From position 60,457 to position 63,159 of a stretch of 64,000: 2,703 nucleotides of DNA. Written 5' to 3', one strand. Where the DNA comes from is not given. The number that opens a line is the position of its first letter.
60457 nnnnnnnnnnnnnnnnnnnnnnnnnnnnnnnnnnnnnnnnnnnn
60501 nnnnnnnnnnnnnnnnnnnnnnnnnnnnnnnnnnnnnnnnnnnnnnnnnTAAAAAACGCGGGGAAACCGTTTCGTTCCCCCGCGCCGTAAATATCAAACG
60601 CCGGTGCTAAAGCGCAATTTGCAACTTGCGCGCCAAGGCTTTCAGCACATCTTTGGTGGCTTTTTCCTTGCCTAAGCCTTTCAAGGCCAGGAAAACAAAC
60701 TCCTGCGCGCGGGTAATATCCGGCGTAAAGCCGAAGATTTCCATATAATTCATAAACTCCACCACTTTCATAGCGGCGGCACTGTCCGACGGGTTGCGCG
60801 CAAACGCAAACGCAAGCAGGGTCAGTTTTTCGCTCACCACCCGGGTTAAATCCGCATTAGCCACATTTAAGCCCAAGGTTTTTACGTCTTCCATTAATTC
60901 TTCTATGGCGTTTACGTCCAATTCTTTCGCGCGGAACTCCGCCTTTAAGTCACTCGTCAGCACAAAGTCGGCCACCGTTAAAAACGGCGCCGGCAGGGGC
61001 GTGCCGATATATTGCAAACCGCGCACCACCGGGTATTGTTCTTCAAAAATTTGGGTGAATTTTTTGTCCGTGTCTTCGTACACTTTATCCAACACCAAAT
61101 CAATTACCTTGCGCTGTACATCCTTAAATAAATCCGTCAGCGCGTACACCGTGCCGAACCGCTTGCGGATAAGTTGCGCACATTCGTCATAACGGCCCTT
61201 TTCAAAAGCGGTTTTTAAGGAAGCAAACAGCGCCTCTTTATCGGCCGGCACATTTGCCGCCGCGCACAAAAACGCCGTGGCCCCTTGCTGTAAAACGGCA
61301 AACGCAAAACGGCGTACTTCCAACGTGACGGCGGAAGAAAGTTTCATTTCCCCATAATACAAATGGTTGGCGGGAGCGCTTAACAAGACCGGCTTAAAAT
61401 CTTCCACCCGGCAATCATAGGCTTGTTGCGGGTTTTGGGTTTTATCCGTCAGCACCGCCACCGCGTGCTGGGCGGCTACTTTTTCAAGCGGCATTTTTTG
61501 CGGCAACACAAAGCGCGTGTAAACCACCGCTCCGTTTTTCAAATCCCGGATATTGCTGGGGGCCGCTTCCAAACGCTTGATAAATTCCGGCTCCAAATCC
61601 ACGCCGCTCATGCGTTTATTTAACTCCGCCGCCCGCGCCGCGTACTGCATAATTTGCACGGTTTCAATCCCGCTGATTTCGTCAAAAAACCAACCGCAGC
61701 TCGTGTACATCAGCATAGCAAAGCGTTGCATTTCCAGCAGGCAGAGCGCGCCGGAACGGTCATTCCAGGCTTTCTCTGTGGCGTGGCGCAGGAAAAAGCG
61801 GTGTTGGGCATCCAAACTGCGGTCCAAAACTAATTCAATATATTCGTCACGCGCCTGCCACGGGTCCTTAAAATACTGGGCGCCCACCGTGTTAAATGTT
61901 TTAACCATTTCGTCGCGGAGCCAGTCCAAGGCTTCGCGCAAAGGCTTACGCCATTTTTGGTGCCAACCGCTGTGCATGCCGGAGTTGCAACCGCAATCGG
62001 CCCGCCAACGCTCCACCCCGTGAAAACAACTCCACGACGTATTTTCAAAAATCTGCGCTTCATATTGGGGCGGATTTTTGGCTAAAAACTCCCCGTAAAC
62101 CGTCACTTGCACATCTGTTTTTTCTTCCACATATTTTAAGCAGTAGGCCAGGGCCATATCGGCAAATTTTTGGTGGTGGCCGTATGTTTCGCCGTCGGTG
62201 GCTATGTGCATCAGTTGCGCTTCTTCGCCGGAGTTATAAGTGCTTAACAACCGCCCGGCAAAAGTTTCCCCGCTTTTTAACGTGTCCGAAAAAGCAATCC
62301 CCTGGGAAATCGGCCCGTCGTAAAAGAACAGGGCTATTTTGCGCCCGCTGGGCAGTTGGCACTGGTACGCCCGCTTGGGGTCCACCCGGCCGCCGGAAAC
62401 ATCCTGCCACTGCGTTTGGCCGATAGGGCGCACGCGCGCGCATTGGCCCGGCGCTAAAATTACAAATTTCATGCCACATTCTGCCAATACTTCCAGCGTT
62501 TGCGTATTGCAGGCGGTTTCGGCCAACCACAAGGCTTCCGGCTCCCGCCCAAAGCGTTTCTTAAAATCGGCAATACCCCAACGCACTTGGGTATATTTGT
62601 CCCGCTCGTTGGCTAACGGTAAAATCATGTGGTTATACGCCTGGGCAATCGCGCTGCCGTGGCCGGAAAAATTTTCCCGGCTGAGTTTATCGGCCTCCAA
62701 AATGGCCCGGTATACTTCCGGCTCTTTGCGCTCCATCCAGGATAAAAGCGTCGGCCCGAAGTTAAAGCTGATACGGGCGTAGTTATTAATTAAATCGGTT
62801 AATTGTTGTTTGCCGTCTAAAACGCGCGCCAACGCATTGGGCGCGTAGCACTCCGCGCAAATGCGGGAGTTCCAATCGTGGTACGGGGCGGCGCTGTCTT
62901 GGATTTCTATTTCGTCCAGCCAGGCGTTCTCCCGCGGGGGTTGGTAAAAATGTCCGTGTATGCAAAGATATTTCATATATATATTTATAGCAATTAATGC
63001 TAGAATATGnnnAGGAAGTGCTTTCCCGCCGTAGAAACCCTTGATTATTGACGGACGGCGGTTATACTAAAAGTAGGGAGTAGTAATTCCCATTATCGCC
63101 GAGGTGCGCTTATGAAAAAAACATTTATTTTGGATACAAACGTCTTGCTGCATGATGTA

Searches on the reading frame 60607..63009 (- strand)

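Call 84: search_protein_families(library=pfam, proteins=[window:60607-63009:-], max_evalue=0.00001)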
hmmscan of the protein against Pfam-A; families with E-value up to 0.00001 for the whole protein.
window:60607-63009:- (800 aa): 2 families
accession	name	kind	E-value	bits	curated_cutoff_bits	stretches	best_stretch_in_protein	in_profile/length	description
PF12055.13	DUF3536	-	7.5e-93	311.4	25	1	349-628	1-284/284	Domain of unknown function (DUF3536)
PF03065.20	Glyco_hydro_57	-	2.9e-21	76.5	21.2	1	80-316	71-286/291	Glycosyl hydrolase family 57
